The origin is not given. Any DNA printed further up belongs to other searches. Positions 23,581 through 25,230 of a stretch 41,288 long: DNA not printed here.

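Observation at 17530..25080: Putative Slam / type XI secretion pair with an atypical giant non-lipoprotein cargo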

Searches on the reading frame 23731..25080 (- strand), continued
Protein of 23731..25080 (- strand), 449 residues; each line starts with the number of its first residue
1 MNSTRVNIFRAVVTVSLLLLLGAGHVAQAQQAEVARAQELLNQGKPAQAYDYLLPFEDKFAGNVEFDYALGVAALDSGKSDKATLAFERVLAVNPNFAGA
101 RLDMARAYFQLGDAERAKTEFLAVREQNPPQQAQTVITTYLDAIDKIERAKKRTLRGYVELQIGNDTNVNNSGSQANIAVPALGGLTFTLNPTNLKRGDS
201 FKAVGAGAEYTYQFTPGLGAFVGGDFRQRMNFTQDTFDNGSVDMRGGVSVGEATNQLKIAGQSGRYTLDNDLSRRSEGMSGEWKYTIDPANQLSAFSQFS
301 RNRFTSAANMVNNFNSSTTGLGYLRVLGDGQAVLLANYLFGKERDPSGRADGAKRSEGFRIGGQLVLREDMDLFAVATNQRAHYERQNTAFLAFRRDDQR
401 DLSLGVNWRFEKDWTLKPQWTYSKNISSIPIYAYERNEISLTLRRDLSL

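Call 47: find_homologous_proteins(query=window:23734-25080:-, max_evalue=0.001)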
Query window:23734-25080:- (449 aa): 1142 proteins with E <= 0.001 among 8000 candidates; the best 120 are listed.
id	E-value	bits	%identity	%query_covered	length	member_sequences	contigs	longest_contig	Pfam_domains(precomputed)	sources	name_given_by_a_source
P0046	5.4e-294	992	100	100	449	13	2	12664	PF14559.13,PF13371.13,PF04575.20,PF00515.35,PF13432.13,PF13428.13,PF13181.13,PF07719.24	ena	-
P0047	2.0e-264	895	89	100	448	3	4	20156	PF14559.13,PF04575.20,PF00515.35,PF13432.13,PF13428.13,PF13181.13,PF07719.24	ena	-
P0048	8.5e-263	890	88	100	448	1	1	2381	PF14559.13,PF04575.20,PF00515.35,PF13432.13,PF13428.13,PF13181.13,PF07719.24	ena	-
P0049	5.9e-243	824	81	100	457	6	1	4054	PF14559.13,PF13371.13,PF13432.13,PF07719.24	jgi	-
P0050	1.1e-233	794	81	91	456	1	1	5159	PF14559.13,PF04575.20,PF13432.13,PF07719.24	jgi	-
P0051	4.8e-233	792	82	94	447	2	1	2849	PF14559.13,PF13371.13,PF04575.20,PF00515.35,PF13432.13,PF13428.13,PF07719.24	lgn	-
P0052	1.5e-224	764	74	100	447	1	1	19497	PF14559.13,PF13371.13,PF04575.20,PF00515.35,PF13432.13,PF07719.24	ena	-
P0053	2.4e-223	760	76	96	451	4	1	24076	PF14559.13,PF13371.13,PF04575.20,PF00515.35,PF13432.13,PF07719.24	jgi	jgi:tetratricopeptide (TPR) repeat protein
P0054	4.8e-223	759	76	97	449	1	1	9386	PF14559.13,PF13371.13,PF04575.20,PF00515.35,PF13432.13,PF07719.24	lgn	-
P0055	2.9e-222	756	75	97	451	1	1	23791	PF14559.13,PF13371.13,PF04575.20,PF00515.35,PF13432.13,PF07719.24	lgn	-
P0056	4.4e-222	756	77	92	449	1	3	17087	PF14559.13,PF13371.13,PF04575.20,PF00515.35,PF13432.13,PF07719.24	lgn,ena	-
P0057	2.6e-221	753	75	96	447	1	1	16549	PF14559.13,PF13371.13,PF04575.20,PF13432.13,PF07719.24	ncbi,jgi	jgi:tetratricopeptide (TPR) repeat protein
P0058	1.3e-220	751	73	100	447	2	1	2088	PF14559.13,PF13371.13,PF04575.20,PF00515.35,PF13432.13,PF07719.24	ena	-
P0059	2.0e-220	750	76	94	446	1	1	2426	PF14559.13,PF13371.13,PF04575.20,PF00515.35,PF13432.13,PF13428.13,PF07719.24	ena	-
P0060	1.6e-215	734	76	91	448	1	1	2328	PF14559.13,PF13371.13,PF04575.20,PF13432.13,PF07719.24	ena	-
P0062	1.3e-187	642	65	100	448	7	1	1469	PF14559.13,PF13371.13,PF04575.20,PF13432.13,PF13428.13,PF07719.24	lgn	-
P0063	1.5e-184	632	65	98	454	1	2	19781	PF14559.13,PF04575.20,PF13432.13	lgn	-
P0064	1.6e-182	625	66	94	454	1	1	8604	PF14559.13,PF04575.20,PF13432.13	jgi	-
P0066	3.7e-178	611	62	100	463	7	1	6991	PF14559.13,PF13371.13,PF04575.20,PF13432.13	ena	-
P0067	7.3e-177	607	62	94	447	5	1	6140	PF14559.13,PF04575.20,PF13432.13,PF13428.13,PF07719.24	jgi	jgi:tetratricopeptide (TPR) repeat protein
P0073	8.2e-162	557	60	94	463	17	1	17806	PF14559.13,PF13371.13,PF04575.20,PF13432.13,PF13181.13,PF07719.24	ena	-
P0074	5.6e-160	551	57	97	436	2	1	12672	PF14559.13,PF13371.13,PF04575.20,PF13432.13,PF13428.13,PF07719.24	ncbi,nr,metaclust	ncbi:MAG: hypothetical protein A3H35_09915 [Betaproteobacteria bacterium RIFCSPLOWO2_02_FULL_62_17]|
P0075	1.6e-159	550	57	98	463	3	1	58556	PF14559.13,PF13371.13,PF13505.13,PF04575.20,PF13432.13,PF13428.13,PF07719.24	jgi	-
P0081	1.6e-157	543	57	96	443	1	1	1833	PF14559.13,PF13371.13,PF04575.20,PF00515.35,PF13432.13,PF13428.13,PF07719.24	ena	-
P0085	3.4e-155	535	55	98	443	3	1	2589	PF14559.13,PF13371.13,PF04575.20,PF13432.13,PF13428.13,PF07719.24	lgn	-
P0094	1.1e-147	511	44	93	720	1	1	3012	PF13431.13,PF13414.13,PF16918.12,PF04575.20,PF13428.13,PF14559.13,PF24575.2,PF13371.13,PF00515.35,PF13424.13,PF13432.13,PF13181.13,PF07719.24,PF13174.13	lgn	-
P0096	1.6e-142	494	53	99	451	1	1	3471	PF14559.13,PF13431.13,PF13371.13,PF04575.20,PF00515.35,PF13432.13,PF13428.13,PF13181.13,PF07719.24,PF13174.13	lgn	-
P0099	2.0e-134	467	51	94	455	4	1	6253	PF14559.13,PF13371.13,PF04575.20,PF00515.35,PF13432.13,PF13428.13,PF13181.13,PF07719.24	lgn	-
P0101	3.7e-131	456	49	98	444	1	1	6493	PF07721.21,PF14559.13,PF13371.13,PF04575.20,PF00515.35,PF13432.13,PF13428.13,PF13181.13,PF07719.24,PF13174.13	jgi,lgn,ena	-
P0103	9.8e-131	455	50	98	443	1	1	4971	PF14559.13,PF13371.13,PF04575.20,PF00515.35,PF12895.14,PF13432.13,PF13428.13,PF25222.2,PF13181.13,PF07719.24,PF13174.13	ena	-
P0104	2.3e-130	453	50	98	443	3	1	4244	PF14559.13,PF13371.13,PF04575.20,PF00515.35,PF12895.14,PF13432.13,PF13428.13,PF25222.2,PF13181.13,PF07719.24,PF13174.13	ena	-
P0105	1.4e-129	451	52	92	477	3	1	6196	PF14559.13,PF13371.13,PF04575.20,PF13432.13,PF13428.13,PF07719.24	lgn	-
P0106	8.5e-129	448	50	96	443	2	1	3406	PF14559.13,PF13371.13,PF04575.20,PF00515.35,PF13432.13,PF13428.13,PF13181.13,PF07719.24,PF13174.13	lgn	-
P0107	1.2e-128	448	49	99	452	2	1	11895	PF14559.13,PF13371.13,PF04575.20,PF00515.35,PF13432.13,PF07719.24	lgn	-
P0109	1.7e-127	444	49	98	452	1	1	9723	PF07721.21,PF14559.13,PF13371.13,PF04575.20,PF00515.35,PF13432.13,PF13428.13,PF13181.13,PF07719.24,PF13174.13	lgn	-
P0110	2.0e-127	444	49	98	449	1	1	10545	PF14559.13,PF13371.13,PF04575.20,PF00515.35,PF13432.13,PF13428.13,PF13181.13,PF07719.24,PF13174.13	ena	-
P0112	3.6e-127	443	51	94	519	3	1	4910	PF14559.13,PF13371.13,PF16918.12,PF04575.20,PF13432.13,PF07719.24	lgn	-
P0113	4.3e-127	443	50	96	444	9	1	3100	PF07721.21,PF14559.13,PF13371.13,PF04575.20,PF00515.35,PF13424.13,PF13432.13,PF13428.13,PF13181.13,PF07719.24,PF13174.13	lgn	-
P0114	5.2e-127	442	48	98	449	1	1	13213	PF14559.13,PF13371.13,PF04575.20,PF00515.35,PF13432.13,PF13428.13,PF13181.13,PF07719.24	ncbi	-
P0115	1.1e-126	441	51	93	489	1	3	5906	PF07721.21,PF14559.13,PF13371.13,PF04575.20,PF00515.35,PF13432.13,PF13428.13,PF07719.24,PF13174.13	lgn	-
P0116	1.3e-126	441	49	98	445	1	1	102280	PF14559.13,PF13371.13,PF04575.20,PF00515.35,PF13432.13,PF13428.13,PF13181.13,PF07719.24,PF13174.13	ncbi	ncbi:MAG: tetratricopeptide repeat protein [Pseudomonadota bacterium]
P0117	1.6e-126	441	49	98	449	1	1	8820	PF14559.13,PF13371.13,PF04575.20,PF00515.35,PF13432.13,PF13428.13,PF13181.13,PF07719.24,PF13174.13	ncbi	-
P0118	3.3e-126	440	49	98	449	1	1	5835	PF14559.13,PF13371.13,PF13505.13,PF04575.20,PF00515.35,PF13432.13,PF13428.13,PF13181.13,PF07719.24,PF13174.13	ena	-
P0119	6.2e-126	439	47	98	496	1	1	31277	PF14559.13,PF13371.13,PF04575.20,PF00515.35,PF13432.13,PF13428.13,PF07719.24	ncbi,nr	ncbi:MAG: DUF560 domain-containing protein [Gallionellaceae bacterium]|nr:MAG: DUF560 domain-contain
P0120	6.4e-126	439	50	98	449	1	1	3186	PF07721.21,PF14559.13,PF13371.13,PF04575.20,PF00515.35,PF13432.13,PF13428.13,PF13181.13,PF07719.24,PF13174.13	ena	-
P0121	7.5e-126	439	50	96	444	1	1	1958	PF07721.21,PF14559.13,PF13371.13,PF13505.13,PF04575.20,PF00515.35,PF13432.13,PF13428.13,PF13181.13,PF07719.24,PF13174.13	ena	-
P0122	8.9e-126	438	49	98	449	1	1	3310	PF14559.13,PF13371.13,PF04575.20,PF00515.35,PF13432.13,PF13428.13,PF13181.13,PF07719.24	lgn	-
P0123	1.1e-125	438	49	94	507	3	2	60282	PF14559.13,PF13371.13,PF04575.20,PF00515.35,PF13432.13,PF07719.24,PF13174.13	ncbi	-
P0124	2.5e-125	437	48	95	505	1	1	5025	PF07721.21,PF14559.13,PF13371.13,PF04575.20,PF07719.24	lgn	-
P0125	2.8e-125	437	48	98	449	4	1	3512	PF14559.13,PF21012.4,PF13371.13,PF04575.20,PF00515.35,PF13432.13,PF13428.13,PF13181.13,PF07719.24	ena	-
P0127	3.1e-125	437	49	98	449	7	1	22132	PF07721.21,PF14559.13,PF13371.13,PF04575.20,PF00515.35,PF13432.13,PF13428.13,PF13181.13,PF07719.24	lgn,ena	-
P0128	3.1e-125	437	49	94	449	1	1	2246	PF14559.13,PF13371.13,PF04575.20,PF00515.35,PF13432.13,PF13428.13,PF13181.13,PF07719.24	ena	-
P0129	5.2e-125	436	49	98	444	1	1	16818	PF07721.21,PF14559.13,PF13371.13,PF13505.13,PF04575.20,PF00515.35,PF13432.13,PF13428.13,PF13181.13,PF07719.24,PF13174.13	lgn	-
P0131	6.6e-125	435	50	93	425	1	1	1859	PF14559.13,PF13371.13,PF04575.20,PF00515.35,PF13432.13,PF13428.13,PF13181.13,PF07719.24,PF13174.13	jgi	jgi:tetratricopeptide (TPR) repeat protein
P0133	7.9e-125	435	48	99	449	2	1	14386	PF14559.13,PF13371.13,PF04575.20,PF00515.35,PF03797.26,PF13432.13,PF13428.13,PF13181.13,PF07719.24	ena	-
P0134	8.5e-125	435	49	98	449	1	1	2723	PF07721.21,PF14559.13,PF13371.13,PF13505.13,PF04575.20,PF00515.35,PF13432.13,PF13428.13,PF13181.13,PF07719.24,PF13174.13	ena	-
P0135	8.5e-125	435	49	92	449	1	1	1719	PF14559.13,PF13371.13,PF13505.13,PF04575.20,PF00515.35,PF13432.13,PF13428.13,PF07719.24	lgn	-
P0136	9.6e-125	435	49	96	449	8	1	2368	PF07721.21,PF14559.13,PF13371.13,PF04575.20,PF00515.35,PF13432.13,PF13428.13,PF13181.13,PF07719.24,PF13174.13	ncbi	-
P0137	9.7e-125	435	47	98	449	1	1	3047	PF07721.21,PF14559.13,PF13371.13,PF13505.13,PF04575.20,PF00515.35,PF13432.13,PF13428.13,PF13181.13,PF07719.24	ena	-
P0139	1.2e-124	435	49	98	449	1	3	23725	PF07721.21,PF14559.13,PF13371.13,PF04575.20,PF00515.35,PF13432.13,PF13428.13,PF13181.13,PF07719.24,PF13174.13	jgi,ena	jgi:tetratricopeptide (TPR) repeat protein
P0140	1.7e-124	434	48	98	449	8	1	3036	PF14559.13,PF13371.13,PF04575.20,PF00515.35,PF13432.13,PF13428.13,PF13181.13,PF07719.24,PF13174.13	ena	-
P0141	2.1e-124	434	47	98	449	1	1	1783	PF07721.21,PF14559.13,PF13371.13,PF04575.20,PF00515.35,PF13432.13,PF13428.13,PF13181.13,PF07719.24,PF13174.13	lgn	-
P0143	3.0e-124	433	50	96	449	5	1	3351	PF14559.13,PF13371.13,PF04575.20,PF00515.35,PF13432.13,PF13428.13,PF13181.13,PF07719.24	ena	-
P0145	3.2e-124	433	49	98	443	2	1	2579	PF14559.13,PF13371.13,PF04575.20,PF13432.13,PF13428.13,PF07719.24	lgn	-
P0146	7.0e-124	432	49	96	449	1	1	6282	PF07721.21,PF14559.13,PF13371.13,PF04575.20,PF00515.35,PF13432.13,PF13428.13,PF13181.13,PF07719.24,PF13174.13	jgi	-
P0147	7.6e-124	432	48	96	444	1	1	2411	PF07721.21,PF14559.13,PF13371.13,PF13505.13,PF04575.20,PF00515.35,PF13432.13,PF13428.13,PF13181.13,PF07719.24,PF13174.13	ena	-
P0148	8.2e-124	432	48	99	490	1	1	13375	PF07721.21,PF14559.13,PF13371.13,PF13505.13,PF04575.20,PF00515.35,PF13432.13,PF13428.13,PF13181.13,PF07719.24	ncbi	ncbi:MAG: surface lipoprotein assembly modifier [Burkholderiales bacterium]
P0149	8.4e-124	432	47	98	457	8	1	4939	PF14559.13,PF13371.13,PF04575.20,PF13432.13,PF07719.24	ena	-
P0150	1.0e-123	432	48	98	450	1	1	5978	PF07721.21,PF14559.13,PF13371.13,PF04575.20,PF00515.35,PF13432.13,PF13428.13,PF13181.13,PF07719.24,PF13174.13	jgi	jgi:tetratricopeptide (TPR) repeat protein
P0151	1.1e-123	431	50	96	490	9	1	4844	PF14559.13,PF13371.13,PF13505.13,PF04575.20,PF00515.35,PF13432.13,PF13428.13,PF13181.13,PF07719.24,PF13174.13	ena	-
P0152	1.2e-123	431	47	99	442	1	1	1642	PF14559.13,PF13371.13,PF04575.20,PF13432.13,PF13428.13,PF13181.13,PF07719.24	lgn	-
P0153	1.2e-123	431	48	96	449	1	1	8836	PF07721.21,PF14559.13,PF13371.13,PF04575.20,PF00515.35,PF13432.13,PF13428.13,PF13181.13,PF07719.24,PF13174.13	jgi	-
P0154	1.9e-123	431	48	98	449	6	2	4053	PF14559.13,PF13371.13,PF04575.20,PF00515.35,PF13432.13,PF13428.13,PF13181.13,PF07719.24,PF13174.13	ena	-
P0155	2.0e-123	431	48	96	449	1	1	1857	PF07721.21,PF14559.13,PF13371.13,PF04575.20,PF00515.35,PF13424.13,PF13432.13,PF13428.13,PF13181.13,PF07719.24,PF13174.13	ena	-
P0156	2.0e-123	431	48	97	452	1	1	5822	PF14559.13,PF13371.13,PF16918.12,PF04575.20,PF13432.13,PF13428.13,PF07719.24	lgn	-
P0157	2.0e-123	431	48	92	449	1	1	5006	PF14559.13,PF13371.13,PF04575.20,PF00515.35,PF13432.13,PF13428.13,PF13181.13,PF07719.24,PF13174.13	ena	-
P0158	2.6e-123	430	49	96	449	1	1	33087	PF07721.21,PF14559.13,PF13371.13,PF04575.20,PF00515.35,PF13424.13,PF13432.13,PF13428.13,PF13181.13,PF07719.24,PF13174.13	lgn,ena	-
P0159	2.9e-123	430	48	95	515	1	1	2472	PF14559.13,PF13371.13,PF04575.20,PF00515.35,PF13432.13,PF13181.13,PF07719.24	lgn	-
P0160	4.5e-123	429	49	98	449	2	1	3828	PF14559.13,PF13371.13,PF04575.20,PF00515.35,PF13432.13,PF13428.13,PF13181.13,PF07719.24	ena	-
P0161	8.6e-123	429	48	98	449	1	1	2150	PF14559.13,PF13371.13,PF04575.20,PF00515.35,PF13432.13,PF13428.13,PF13181.13,PF07719.24,PF13174.13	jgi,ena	-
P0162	8.9e-123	428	48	98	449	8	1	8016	PF07721.21,PF14559.13,PF13371.13,PF04575.20,PF00515.35,PF13432.13,PF13428.13,PF13181.13,PF07719.24,PF13174.13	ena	-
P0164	1.4e-122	428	48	96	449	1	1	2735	PF07721.21,PF14559.13,PF13371.13,PF04575.20,PF00515.35,PF13424.13,PF13432.13,PF13428.13,PF13181.13,PF07719.24,PF13174.13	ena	-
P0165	2.8e-122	427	48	98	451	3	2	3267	PF14559.13,PF13371.13,PF04575.20,PF00515.35,PF13432.13,PF07719.24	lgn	-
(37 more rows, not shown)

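Call 89: find_related_loci(query=A4, collection=genome_contigs, flank=10000)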
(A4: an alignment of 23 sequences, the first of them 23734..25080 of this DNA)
Query A4 (449 aa) in genome_contigs; peptide patterns used: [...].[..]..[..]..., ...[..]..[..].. (x = any residue, [..] = any of these).
330 stretches matched a pattern; 201 encode a relative of the query (tblastn E <= 1e-3); the best 80 are kept; 80 distinct loci.
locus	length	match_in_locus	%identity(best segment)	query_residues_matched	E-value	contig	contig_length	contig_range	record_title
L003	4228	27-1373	100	1-449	0e+0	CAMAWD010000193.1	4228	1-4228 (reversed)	MAG: Rhodoferax sp. OV413 isolate ME-08apr19-215 genome assembly, contig: ME-08apr19-C50248, whole genome shotgun sequen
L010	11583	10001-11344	91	1-449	0e+0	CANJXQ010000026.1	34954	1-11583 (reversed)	MAG: Betaproteobacteria bacterium isolate RH-23may17-832 genome assembly, contig: RH-23may17-C8606, whole genome shotgun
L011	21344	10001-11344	65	1-448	0e+0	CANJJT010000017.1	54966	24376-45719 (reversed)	MAG: Betaproteobacteria bacterium isolate RH-23may17-1255 genome assembly, contig: RH-23may17-C4093, whole genome shotgu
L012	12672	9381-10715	57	4-448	2e-168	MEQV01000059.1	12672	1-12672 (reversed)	MAG: Betaproteobacteria bacterium RIFCSPLOWO2_02_FULL_62_17 rifcsplowo2_02_scaffold_15238, whole genome shotgun sequence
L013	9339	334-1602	60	31-449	3e-164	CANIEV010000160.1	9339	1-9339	MAG: Betaproteobacteria bacterium isolate RH-14apr17-109 genome assembly, contig: RH-14apr17-C21720, whole genome shotgu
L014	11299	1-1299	57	13-447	1e-163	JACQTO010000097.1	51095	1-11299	MAG: Betaproteobacteria bacterium isolate NC_groundwater_1413_Ag_S-0.65um_62_47 S_p65_S5_coassembly_k141_2197744, whole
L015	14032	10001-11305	54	17-447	2e-154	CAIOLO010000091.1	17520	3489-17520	MAG: uncultured beta proteobacterium isolate LJ_bin-1959 genome assembly, contig: bin-1959:091/172, whole genome shotgun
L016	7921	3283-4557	51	25-447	2e-137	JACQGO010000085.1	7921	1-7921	MAG: Betaproteobacteria bacterium isolate NC_groundwater_1075_Ag_S2p5_65_1559 S_2p5_S6_coassembly_k141_626040, whole gen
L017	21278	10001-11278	49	28-447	2e-135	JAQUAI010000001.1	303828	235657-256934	MAG: Gallionella sp. isolate STC_80 NODE_50_length_303828_cov_8.158119_Sandtown_C, whole genome shotgun sequence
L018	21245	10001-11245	51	33-447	4e-135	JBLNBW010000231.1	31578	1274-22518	MAG: Rhodospirillaceae bacterium isolate MAG141 PRJNA950955_bin47_renamed_230, whole genome shotgun sequence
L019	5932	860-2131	50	29-449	3e-135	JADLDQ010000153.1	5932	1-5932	MAG: Burkholderiales bacterium isolate SJ282 c_000000616542, whole genome shotgun sequence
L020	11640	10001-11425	47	6-447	3e-133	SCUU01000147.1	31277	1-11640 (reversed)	MAG: Gallionellaceae bacterium isolate GW715_bin.18 GW715_bin.18-128987, whole genome shotgun sequence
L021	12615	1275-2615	49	2-447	3e-132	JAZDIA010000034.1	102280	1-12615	MAG: Pseudomonadota bacterium isolate MEGAHIT-group-0.38 k141_15066283, whole genome shotgun sequence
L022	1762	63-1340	50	24-449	8e-141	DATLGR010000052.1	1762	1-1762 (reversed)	MAG TPA_asm: Burkholderiales bacterium isolate SMAG_U13619 k141_32308, whole genome shotgun sequence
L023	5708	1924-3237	50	18-447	5e-130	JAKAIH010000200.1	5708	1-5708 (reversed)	MAG: Proteobacteria bacterium isolate WY3.bin19 NODE_28836_length_5708_cov_2.439706, whole genome shotgun sequence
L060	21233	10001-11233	46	37-447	1e-111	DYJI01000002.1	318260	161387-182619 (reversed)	MAG TPA_asm: Sideroxydans lithotrophicus isolate FI88_60_347 Afr_mines_FI88_19_length_318260_cov_147_558357, whole genom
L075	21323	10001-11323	42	28-447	1e-108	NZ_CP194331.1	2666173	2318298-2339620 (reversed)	Candidatus Ferrigenium straubiae strain KS chromosome, complete genome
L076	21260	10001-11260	44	37-447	8e-109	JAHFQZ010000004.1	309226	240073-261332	MAG: Nitrosomonadales bacterium isolate nzgw562 NODE_12_length_309227_cov_14.386981, whole genome shotgun sequence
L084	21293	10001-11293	43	27-447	3e-107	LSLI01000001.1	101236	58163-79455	MAG: Candidatus Gallionella acididurans isolate ShG14-8 contig00001, whole genome shotgun sequence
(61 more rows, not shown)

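Call 98: search_protein_families(library=pfam, proteins=[L076:11291-12115:+, L084:11323-12231:+, L075:11344-13998:+, L060:11262-13970:+], max_evalue=0.1)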
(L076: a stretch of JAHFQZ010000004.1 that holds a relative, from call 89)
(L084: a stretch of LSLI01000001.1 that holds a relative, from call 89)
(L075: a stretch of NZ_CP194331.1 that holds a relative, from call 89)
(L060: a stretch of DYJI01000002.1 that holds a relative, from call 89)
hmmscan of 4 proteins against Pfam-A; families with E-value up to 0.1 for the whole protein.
L076:11291-12115:+ (274 aa): 2 families
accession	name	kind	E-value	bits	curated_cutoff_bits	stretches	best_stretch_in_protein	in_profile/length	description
PF04773.18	FecR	-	9.9e-10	39.2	24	1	63-148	1-78/97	FecR protein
PF05899.18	Cupin_3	-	0.015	15.4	23.5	0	34-59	29-54/74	EutQ-like cupin domain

L084:11323-12231:+ (302 aa): 1 family
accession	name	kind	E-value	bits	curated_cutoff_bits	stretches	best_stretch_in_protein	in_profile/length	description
PF04773.18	FecR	-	6e-09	36.7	24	1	61-146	1-78/97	FecR protein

L075:11344-13998:+ (885 aa): 1 family
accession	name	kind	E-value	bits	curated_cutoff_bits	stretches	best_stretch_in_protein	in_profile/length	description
PF04773.18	FecR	-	1.2e-07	32.6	24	1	63-148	1-78/97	FecR protein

L060:11262-13970:+ (903 aa): 2 families
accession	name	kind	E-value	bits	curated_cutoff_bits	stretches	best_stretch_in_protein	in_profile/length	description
PF04773.18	FecR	-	1.3e-09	38.8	24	1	66-149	2-77/97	FecR protein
PF05899.18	Cupin_3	-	0.026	14.7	23.5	0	37-61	29-54/74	EutQ-like cupin domain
